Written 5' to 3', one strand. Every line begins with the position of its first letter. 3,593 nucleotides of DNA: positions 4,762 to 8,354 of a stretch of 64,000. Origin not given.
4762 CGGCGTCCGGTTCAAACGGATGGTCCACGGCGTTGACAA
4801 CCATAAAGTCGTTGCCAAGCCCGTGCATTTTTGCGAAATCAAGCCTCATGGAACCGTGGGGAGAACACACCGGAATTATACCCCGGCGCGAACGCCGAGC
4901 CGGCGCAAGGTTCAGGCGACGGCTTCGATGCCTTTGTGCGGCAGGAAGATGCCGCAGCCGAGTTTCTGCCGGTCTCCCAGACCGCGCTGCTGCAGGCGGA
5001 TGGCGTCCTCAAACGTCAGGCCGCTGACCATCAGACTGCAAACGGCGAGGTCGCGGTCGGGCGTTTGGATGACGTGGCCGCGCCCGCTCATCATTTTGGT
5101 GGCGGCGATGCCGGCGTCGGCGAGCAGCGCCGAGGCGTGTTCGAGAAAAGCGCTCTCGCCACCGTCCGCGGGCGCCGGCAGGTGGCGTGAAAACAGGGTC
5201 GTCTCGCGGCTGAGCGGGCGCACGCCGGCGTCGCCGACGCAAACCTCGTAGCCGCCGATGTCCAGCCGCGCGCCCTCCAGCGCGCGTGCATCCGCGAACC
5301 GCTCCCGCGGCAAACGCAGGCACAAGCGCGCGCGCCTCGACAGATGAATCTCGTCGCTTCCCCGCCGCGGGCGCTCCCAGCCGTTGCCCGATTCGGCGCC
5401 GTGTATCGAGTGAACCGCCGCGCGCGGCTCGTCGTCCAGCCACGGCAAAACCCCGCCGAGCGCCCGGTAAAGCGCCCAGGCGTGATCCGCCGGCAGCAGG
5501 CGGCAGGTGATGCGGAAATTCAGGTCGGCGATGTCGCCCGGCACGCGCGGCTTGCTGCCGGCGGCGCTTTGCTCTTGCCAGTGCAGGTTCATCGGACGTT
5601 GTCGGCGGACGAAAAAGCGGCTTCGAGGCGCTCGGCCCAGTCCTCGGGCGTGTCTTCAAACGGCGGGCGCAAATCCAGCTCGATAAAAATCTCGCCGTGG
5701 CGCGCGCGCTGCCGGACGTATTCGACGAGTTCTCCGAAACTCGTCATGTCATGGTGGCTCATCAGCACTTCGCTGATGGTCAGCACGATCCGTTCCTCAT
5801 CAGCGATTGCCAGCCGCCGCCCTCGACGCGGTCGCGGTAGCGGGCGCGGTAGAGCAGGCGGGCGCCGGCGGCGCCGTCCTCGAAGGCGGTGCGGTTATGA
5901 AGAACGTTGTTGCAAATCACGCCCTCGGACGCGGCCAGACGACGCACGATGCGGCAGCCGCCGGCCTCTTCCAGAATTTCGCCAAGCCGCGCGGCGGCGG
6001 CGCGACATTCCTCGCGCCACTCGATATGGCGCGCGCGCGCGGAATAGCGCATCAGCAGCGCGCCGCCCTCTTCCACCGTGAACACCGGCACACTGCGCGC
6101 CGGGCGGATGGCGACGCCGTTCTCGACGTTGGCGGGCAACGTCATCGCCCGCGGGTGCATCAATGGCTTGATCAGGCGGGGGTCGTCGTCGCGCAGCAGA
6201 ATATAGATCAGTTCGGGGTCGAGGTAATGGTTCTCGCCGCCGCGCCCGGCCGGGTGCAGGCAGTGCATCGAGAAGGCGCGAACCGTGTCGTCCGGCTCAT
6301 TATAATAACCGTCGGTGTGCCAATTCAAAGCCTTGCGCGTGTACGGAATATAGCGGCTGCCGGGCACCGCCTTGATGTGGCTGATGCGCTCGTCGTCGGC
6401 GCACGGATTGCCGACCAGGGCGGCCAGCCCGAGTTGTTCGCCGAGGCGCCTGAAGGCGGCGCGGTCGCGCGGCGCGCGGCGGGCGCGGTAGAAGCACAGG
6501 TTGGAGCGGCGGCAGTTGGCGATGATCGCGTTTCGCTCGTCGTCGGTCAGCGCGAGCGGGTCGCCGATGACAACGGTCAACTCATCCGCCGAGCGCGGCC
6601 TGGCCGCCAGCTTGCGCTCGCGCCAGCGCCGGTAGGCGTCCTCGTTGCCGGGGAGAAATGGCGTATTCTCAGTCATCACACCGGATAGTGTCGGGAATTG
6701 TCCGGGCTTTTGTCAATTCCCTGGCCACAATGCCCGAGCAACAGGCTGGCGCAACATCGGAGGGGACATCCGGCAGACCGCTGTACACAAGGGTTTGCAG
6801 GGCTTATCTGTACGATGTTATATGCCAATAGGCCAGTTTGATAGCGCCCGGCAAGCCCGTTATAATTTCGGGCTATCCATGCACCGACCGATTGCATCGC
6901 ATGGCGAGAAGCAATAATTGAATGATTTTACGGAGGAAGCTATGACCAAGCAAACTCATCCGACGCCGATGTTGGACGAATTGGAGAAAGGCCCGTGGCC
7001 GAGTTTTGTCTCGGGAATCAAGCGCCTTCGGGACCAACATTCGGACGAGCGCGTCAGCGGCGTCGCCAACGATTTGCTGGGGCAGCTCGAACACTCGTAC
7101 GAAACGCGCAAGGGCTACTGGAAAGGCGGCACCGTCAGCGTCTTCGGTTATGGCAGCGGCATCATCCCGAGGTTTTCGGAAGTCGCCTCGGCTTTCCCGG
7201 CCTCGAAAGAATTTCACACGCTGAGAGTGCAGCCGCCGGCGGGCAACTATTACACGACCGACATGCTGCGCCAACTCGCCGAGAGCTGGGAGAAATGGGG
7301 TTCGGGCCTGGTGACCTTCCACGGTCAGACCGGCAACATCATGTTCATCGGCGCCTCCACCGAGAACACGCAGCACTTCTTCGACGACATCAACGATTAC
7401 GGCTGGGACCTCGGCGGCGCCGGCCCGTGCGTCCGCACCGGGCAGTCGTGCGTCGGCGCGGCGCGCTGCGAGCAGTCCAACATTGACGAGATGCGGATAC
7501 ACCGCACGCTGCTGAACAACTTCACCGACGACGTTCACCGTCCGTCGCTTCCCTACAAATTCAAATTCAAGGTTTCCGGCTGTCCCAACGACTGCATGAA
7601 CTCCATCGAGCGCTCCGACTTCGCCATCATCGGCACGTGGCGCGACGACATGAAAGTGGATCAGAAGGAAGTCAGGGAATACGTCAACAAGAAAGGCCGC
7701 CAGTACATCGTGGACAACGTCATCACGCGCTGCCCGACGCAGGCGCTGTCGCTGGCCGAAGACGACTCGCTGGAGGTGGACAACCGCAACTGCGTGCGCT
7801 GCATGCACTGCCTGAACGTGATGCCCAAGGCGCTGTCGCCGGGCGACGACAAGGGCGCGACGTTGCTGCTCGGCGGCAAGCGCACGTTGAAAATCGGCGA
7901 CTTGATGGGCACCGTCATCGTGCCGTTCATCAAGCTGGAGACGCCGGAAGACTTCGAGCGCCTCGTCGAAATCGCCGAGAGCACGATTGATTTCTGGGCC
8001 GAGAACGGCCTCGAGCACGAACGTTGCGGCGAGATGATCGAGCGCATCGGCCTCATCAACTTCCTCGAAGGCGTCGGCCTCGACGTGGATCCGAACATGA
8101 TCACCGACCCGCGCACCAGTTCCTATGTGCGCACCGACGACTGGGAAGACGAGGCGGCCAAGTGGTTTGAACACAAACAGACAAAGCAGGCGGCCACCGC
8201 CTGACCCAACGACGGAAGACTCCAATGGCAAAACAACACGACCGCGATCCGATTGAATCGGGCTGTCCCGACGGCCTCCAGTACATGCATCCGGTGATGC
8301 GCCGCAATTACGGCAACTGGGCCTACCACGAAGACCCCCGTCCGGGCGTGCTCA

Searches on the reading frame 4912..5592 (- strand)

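Call 59: search_protein_families(library=pfam, proteins=[window:4912-5592:-], max_evalue=0.001)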
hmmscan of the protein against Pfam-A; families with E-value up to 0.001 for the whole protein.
window:4912-5592:- (226 aa): 1 family
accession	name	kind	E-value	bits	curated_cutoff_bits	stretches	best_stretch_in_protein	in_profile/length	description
PF09559.15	Cas6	-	5.2e-56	190.1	26.7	1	23-220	2-190/191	Cas6 Crispr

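Call 81: search_protein_families(library=ncbifam, proteins=[window:4912-5592:-], max_evalue=0.00001)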
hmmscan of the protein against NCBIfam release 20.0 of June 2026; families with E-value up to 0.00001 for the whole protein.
window:4912-5592:- (226 aa): 1 family
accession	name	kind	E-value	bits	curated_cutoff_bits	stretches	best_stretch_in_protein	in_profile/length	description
TIGR02807.1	cas6_cmx6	equivalog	1.7e-35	122.8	98.85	1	22-218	4-197/197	type I-MYXAN CRISPR-associated protein Cas6/Cmx6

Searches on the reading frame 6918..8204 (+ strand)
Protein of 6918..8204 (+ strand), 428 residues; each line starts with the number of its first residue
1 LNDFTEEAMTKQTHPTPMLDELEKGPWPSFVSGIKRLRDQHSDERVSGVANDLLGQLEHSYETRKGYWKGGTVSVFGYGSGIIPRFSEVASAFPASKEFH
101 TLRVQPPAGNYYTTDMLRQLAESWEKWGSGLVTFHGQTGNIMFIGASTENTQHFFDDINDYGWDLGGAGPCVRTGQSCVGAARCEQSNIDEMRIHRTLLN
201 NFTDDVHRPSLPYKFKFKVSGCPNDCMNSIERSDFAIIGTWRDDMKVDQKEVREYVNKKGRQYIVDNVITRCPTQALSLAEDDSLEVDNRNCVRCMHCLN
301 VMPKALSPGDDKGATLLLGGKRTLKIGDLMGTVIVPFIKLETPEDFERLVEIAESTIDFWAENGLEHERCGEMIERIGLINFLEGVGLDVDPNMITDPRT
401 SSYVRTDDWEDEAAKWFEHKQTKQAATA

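Call 89: search_protein_families(library=pfam, proteins=[window:6918-8204:+], max_evalue=0.00001)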
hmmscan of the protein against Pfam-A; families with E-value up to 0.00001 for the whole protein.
window:6918-8204:+ (428 aa): 2 families
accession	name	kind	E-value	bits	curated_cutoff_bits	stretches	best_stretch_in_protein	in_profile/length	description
PF01077.27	NIR_SIR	-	1.9e-34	118.8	27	1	169-388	2-152/158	Nitrite and sulphite reductase 4Fe-4S domain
PF03460.22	NIR_SIR_ferr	-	2e-08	34.3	24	1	97-159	7-67/69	Nitrite/Sulfite reductase ferredoxin-like half domain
